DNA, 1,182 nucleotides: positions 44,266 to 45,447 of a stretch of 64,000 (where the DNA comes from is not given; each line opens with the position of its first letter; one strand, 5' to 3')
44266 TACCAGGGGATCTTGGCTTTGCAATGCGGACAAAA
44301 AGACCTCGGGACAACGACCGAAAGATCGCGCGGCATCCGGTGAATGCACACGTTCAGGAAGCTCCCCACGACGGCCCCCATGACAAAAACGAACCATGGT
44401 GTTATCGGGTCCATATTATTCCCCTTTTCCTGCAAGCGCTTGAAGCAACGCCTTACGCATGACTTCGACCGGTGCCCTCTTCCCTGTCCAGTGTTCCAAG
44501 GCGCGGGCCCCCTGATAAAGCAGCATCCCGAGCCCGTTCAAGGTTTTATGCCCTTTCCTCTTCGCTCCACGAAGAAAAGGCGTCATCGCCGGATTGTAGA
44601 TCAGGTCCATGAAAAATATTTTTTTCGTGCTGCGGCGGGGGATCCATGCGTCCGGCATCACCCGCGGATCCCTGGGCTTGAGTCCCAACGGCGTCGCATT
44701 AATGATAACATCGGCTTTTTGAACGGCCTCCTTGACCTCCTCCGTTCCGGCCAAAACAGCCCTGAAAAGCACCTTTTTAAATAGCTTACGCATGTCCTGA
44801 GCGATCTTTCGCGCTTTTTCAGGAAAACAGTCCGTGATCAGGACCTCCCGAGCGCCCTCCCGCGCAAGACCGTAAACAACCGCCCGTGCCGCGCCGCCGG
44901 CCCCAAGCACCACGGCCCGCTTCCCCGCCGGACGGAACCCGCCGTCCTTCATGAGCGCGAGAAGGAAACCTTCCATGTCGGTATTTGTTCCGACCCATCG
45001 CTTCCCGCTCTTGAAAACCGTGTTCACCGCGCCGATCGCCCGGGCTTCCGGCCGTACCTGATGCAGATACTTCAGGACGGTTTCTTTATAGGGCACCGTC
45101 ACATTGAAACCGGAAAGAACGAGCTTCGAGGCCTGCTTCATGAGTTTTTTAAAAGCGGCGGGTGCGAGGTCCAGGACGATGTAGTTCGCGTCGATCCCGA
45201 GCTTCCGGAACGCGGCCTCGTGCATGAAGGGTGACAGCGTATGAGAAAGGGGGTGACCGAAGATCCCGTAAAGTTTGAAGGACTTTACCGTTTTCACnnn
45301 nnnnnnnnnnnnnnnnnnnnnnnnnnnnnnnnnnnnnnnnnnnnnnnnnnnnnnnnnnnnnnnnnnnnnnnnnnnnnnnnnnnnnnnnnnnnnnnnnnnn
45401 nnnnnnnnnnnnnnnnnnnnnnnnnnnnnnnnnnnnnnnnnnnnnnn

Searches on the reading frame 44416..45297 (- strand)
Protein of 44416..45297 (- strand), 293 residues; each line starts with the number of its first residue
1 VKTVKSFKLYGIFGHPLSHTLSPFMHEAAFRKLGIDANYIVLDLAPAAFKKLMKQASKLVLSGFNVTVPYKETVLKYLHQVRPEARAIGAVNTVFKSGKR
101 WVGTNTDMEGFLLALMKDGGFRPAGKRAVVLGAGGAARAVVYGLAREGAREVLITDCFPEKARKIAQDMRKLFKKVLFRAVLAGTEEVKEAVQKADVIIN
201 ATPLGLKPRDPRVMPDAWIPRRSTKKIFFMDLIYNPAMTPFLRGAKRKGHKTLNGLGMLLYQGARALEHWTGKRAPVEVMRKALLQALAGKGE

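Call 17: search_protein_families(library=pfam, proteins=[window:44416-45297:-], max_evalue=0.001)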
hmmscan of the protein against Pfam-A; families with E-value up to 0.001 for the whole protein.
window:44416-45297:- (293 aa): 5 families
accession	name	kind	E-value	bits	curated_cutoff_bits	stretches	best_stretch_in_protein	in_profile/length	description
PF08501.16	Shikimate_dh_N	-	6.7e-27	94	27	1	12-94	1-83/83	Shikimate dehydrogenase substrate binding domain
PF18317.6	SDH_C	-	4.7e-16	58.6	25.8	1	255-285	1-31/31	Shikimate 5'-dehydrogenase C-terminal domain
PF01488.26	Shikimate_DH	-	1.6e-07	31.9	24.3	1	124-231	11-110/138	Shikimate / quinate 5-dehydrogenase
PF03807.23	F420_oxidored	-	2.3e-07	31.8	21.6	1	130-203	4-68/94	NADP oxidoreductase coenzyme F420-dependent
PF03435.24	Sacchrp_dh_NADP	-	8.1e-05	23.4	25.1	1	129-203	2-77/129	Saccharopine dehydrogenase NADP binding domain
